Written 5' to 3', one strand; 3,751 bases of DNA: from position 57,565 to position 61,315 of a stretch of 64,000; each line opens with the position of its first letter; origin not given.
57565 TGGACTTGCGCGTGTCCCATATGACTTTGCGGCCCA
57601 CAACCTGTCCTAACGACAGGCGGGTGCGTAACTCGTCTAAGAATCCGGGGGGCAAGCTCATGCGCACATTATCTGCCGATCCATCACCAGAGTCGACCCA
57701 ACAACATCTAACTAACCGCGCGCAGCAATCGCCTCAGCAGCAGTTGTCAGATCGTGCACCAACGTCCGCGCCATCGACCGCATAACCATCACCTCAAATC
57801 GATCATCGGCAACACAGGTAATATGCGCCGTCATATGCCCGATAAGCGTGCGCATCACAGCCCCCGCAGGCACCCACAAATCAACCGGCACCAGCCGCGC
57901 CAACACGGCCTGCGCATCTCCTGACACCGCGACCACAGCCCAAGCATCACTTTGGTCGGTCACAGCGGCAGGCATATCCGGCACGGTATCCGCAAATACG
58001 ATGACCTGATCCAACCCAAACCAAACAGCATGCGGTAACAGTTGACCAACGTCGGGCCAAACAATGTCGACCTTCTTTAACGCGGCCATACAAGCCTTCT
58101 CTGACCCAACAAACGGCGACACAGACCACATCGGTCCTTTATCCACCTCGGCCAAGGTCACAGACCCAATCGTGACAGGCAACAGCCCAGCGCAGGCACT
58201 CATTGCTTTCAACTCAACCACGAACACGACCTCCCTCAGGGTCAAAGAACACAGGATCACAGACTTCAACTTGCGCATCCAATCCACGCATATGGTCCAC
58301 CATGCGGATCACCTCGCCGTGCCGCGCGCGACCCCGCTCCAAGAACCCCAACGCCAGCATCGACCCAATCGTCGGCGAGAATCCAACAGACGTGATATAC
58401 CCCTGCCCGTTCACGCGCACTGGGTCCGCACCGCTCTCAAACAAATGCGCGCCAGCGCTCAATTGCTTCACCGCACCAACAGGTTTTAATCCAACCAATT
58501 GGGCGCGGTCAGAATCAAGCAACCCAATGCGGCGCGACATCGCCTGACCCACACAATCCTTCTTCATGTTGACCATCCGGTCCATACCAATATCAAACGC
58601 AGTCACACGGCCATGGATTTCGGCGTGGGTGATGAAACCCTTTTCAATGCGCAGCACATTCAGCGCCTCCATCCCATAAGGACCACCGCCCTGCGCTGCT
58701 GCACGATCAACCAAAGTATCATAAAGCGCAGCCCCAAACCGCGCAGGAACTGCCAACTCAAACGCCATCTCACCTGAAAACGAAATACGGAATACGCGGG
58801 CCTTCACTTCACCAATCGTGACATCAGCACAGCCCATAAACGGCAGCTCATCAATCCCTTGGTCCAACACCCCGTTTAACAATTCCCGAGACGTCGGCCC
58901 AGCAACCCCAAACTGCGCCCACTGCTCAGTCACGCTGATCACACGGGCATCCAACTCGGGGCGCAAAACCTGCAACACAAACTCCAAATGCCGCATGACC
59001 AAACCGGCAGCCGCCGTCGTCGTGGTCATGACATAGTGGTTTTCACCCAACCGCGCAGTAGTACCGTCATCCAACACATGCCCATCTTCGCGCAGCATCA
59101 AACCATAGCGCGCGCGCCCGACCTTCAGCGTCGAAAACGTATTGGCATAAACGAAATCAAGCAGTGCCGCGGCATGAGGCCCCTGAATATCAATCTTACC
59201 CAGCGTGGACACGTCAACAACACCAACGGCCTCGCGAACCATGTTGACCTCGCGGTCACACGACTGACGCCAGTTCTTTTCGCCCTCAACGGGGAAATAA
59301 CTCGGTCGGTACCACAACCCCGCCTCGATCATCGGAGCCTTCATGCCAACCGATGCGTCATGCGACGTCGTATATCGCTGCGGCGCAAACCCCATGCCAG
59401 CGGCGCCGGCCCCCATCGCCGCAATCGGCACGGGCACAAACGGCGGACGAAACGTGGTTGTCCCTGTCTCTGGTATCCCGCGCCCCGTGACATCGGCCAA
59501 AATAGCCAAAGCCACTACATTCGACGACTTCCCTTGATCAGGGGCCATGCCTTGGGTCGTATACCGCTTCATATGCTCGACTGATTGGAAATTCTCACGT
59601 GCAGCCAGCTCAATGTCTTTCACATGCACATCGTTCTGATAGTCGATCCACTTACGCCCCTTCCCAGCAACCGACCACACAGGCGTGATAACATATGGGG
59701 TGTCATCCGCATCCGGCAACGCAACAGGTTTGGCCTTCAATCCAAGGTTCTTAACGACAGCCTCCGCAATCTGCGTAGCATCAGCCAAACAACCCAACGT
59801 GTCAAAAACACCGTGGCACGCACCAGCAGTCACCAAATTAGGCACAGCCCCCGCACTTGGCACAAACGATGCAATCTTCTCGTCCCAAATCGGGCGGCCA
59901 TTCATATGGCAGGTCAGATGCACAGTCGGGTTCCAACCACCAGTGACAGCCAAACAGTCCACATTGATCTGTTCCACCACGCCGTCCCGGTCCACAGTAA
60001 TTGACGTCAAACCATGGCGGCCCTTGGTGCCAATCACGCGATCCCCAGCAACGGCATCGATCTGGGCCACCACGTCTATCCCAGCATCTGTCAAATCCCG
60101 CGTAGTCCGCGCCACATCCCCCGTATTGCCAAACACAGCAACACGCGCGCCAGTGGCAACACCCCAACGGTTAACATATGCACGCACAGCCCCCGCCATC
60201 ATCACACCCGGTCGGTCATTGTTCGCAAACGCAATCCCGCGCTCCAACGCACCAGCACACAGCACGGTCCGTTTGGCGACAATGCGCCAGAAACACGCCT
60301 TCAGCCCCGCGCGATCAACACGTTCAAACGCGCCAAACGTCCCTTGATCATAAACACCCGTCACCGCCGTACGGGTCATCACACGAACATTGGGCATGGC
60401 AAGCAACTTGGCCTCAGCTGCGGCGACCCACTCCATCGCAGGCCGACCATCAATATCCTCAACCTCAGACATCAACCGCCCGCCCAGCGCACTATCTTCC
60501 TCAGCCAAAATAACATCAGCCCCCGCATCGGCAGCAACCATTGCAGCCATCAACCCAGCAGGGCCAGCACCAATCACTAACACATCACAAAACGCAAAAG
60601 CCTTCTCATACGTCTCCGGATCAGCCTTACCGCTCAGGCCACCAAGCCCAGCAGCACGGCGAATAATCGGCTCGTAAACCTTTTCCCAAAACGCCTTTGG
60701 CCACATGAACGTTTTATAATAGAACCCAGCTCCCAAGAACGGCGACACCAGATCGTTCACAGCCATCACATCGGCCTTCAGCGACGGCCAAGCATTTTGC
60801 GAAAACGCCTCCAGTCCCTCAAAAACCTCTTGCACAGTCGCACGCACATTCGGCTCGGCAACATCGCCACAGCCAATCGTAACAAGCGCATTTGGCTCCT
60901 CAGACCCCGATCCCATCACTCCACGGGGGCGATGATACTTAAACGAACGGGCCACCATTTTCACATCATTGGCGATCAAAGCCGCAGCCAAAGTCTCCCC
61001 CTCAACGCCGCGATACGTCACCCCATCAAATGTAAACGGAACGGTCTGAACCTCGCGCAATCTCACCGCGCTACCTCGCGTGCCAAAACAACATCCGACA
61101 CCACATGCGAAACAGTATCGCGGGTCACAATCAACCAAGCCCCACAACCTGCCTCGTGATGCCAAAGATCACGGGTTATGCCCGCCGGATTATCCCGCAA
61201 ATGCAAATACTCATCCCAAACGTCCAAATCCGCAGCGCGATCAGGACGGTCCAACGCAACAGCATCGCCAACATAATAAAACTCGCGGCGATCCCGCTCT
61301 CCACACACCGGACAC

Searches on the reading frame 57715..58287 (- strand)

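Call 57: search_protein_families(library=ncbifam, proteins=[window:57715-58287:-], max_evalue=0.00001)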
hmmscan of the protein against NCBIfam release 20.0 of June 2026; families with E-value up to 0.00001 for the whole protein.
window:57715-58287:- (191 aa): 1 family
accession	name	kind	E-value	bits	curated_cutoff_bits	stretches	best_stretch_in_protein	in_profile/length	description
TIGR01375.1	soxG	subfamily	6.6e-14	52.1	143.95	1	98-185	60-151/152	sarcosine oxidase subunit gamma family protein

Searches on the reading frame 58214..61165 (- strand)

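Call 5: search_protein_families(library=ncbifam, proteins=[window:58214-61165:-])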
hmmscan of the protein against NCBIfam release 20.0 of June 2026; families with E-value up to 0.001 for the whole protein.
window:58214-61165:- (983 aa): 47 families (the best 25 are shown)
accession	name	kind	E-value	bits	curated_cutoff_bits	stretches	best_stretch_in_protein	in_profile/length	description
TIGR01372.1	soxA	subfamily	0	1188.8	1164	1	33-982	9-995/996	sarcosine oxidase subunit alpha family protein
NF001567.0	PRK00389.1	subfamily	1.1e-42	146.4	300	1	634-975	32-354/359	glycine cleavage system aminomethyltransferase GcvT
NF053776.1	TmaoDeMthMsil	equivalog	7.4e-38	130.6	1100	1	642-982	424-762/763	trimethylamine N-oxide demethylase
TIGR00528.1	gcvT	equivalog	1.5e-32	112.9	235.85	1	636-974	32-360/362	glycine cleavage system aminomethyltransferase GcvT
NF010093.0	PRK13579.1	equivalog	1.9e-30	105.9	459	1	639-974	44-364/371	glycine cleavage system aminomethyltransferase GcvT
NF009133.0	PRK12486.1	equivalog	6.1e-17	61.6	410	1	635-954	43-351/369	dimethylsulfoniopropionate demethylase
NF047633.1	SyrngDmethDesA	equivalog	1.1e-12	47.2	800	1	640-836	41-241/453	syringate O-demethylase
TIGR03997.1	mycofact_OYE_2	equivalog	2.8e-09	35.9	793.15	1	187-265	374-451/645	mycofactocin system FadH/OYE family oxidoreductase 2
NF004789.0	PRK06134.1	subfamily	1.8e-08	33.4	747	1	192-229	12-49/581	FAD-dependent oxidoreductase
NF047885.1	VanMgalDeMLigM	equivalog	2.1e-08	33.6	580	1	631-846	34-252/461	vanillate/3-O-methylgallate O-demethylase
NF040770.1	hetero_SS_HdrA2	exception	7.9e-07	27.6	1100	1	183-281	130-227/777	CoB-CoM heterodisulfide reductase HdrA2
TIGR02032.1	GG-red-SF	subfamily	2.7e-06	27.3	158.8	1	194-227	2-35/297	geranylgeranyl reductase family protein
TIGR03467.1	HpnE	equivalog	3.1e-06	26.8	283.05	1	195-236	1-42/430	hydroxysqualene dehydroxylase HpnE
NF053677.1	Desat2ChcC2Cyan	equivalog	3.6e-06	25.6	900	1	193-229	1-37/558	4-oxocyclohex-2-ene-1-carboxylate 5-dehydrogenase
NF010374.0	PRK13800.1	equivalog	3.7e-06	25.5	1196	1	188-223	9-44/898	fumarate reductase/succinate dehydrogenase flavoprotein subunit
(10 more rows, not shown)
